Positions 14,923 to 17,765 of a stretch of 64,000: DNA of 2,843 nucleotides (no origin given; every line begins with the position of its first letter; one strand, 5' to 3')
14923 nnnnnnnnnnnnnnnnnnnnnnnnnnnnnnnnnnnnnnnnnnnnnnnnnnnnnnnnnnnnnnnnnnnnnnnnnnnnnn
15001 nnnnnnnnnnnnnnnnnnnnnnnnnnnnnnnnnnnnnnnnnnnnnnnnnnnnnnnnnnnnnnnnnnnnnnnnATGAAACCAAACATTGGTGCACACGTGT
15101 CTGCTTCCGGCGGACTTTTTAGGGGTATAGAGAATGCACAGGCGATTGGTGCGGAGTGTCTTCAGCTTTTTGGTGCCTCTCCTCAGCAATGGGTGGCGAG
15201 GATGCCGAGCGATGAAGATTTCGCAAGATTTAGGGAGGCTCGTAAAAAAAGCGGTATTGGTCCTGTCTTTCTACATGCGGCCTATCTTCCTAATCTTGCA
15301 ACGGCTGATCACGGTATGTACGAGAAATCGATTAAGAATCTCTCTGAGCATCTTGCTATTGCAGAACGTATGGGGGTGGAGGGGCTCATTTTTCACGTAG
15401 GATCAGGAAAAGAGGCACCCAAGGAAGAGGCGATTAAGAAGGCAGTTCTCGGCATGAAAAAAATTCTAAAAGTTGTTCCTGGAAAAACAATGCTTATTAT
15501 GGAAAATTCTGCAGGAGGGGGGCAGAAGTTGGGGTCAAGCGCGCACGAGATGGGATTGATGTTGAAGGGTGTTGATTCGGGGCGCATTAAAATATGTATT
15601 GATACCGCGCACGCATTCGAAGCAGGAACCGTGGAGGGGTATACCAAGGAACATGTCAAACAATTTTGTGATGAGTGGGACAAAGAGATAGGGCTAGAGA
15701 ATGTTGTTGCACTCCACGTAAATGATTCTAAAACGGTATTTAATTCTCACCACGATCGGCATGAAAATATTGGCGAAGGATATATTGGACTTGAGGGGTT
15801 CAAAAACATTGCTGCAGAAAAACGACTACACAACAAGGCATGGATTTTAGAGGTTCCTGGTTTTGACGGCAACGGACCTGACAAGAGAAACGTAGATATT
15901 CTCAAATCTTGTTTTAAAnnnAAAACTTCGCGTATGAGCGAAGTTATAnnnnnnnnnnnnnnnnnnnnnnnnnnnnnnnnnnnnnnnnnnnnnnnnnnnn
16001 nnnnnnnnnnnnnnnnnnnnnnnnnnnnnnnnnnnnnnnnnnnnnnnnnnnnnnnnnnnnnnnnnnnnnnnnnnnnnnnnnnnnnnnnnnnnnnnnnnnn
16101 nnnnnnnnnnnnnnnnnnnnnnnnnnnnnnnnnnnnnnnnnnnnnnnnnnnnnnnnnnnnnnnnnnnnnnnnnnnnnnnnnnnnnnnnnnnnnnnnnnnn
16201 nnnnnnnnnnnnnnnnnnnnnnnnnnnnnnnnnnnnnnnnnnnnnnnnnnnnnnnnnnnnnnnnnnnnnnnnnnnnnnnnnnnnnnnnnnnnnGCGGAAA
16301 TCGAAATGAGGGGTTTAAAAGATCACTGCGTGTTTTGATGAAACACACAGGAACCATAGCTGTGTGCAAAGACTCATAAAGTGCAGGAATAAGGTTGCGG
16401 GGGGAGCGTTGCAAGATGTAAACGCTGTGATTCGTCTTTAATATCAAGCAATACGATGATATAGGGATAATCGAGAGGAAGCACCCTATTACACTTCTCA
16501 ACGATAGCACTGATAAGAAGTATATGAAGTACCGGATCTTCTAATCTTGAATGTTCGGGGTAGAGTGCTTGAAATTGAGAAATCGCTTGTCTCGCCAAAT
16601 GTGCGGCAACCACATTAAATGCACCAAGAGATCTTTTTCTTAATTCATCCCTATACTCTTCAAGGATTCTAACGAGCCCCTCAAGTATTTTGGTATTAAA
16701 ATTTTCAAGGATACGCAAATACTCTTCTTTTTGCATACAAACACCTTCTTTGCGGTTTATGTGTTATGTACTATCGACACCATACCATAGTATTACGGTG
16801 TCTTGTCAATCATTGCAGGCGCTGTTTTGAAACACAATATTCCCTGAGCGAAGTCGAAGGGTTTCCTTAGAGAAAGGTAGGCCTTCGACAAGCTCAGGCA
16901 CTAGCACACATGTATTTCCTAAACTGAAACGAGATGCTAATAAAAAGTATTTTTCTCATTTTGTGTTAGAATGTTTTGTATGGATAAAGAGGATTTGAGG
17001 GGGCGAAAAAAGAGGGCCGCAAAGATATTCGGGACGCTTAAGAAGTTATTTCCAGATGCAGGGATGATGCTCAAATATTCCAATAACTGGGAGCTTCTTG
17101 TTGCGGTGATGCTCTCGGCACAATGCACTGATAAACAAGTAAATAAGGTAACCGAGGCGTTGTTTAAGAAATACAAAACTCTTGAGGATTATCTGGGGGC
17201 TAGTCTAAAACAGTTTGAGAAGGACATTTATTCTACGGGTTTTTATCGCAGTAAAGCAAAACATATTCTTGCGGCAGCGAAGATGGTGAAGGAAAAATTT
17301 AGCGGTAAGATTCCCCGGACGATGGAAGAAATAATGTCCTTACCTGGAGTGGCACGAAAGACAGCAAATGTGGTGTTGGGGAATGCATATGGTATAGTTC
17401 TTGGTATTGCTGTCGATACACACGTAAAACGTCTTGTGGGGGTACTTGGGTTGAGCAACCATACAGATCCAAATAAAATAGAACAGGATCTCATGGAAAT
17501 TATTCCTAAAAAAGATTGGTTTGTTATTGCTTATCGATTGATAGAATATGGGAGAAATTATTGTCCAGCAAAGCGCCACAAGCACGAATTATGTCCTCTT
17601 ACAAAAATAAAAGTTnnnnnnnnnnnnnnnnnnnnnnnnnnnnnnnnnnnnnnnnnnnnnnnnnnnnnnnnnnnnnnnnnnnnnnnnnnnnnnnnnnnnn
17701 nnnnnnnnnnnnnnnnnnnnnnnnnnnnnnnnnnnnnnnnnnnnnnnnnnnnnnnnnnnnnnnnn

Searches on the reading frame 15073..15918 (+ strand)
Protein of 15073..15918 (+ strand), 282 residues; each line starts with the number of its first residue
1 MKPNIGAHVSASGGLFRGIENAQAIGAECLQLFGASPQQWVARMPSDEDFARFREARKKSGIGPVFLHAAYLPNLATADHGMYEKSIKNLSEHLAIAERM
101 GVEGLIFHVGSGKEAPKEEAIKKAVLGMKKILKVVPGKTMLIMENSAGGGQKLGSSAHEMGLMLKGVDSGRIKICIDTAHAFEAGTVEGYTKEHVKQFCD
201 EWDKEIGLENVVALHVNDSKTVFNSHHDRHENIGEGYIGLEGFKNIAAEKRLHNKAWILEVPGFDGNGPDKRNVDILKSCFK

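Call 16: search_protein_families(library=pfam, proteins=[window:15073-15918:+])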
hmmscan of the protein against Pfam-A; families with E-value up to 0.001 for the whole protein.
window:15073-15918:+ (282 aa): 1 family
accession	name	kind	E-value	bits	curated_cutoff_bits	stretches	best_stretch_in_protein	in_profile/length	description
PF01261.30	AP_endonuc_2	-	7.5e-40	137.6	31.1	1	20-267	2-234/249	Xylose isomerase-like TIM barrel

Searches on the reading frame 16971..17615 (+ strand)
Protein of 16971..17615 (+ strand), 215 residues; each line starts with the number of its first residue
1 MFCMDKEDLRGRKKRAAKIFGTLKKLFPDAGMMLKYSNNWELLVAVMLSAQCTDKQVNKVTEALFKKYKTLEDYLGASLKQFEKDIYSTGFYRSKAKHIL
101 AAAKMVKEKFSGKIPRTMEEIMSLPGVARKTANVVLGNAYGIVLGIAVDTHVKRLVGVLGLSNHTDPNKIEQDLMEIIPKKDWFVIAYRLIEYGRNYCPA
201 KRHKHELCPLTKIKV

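Call 16: search_protein_families(library=pfam, proteins=[window:16971-17615:+])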
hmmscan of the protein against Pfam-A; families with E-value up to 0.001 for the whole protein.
window:16971-17615:+ (215 aa): 2 families
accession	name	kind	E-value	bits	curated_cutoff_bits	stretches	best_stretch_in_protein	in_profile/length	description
PF00730.31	HhH-GPD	-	2.2e-24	86.3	26.2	1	44-180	1-108/108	HhH-GPD superfamily base excision DNA repair protein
PF00633.29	HHH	-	1.8e-07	31.1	24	1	110-136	2-28/30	Helix-hairpin-helix motif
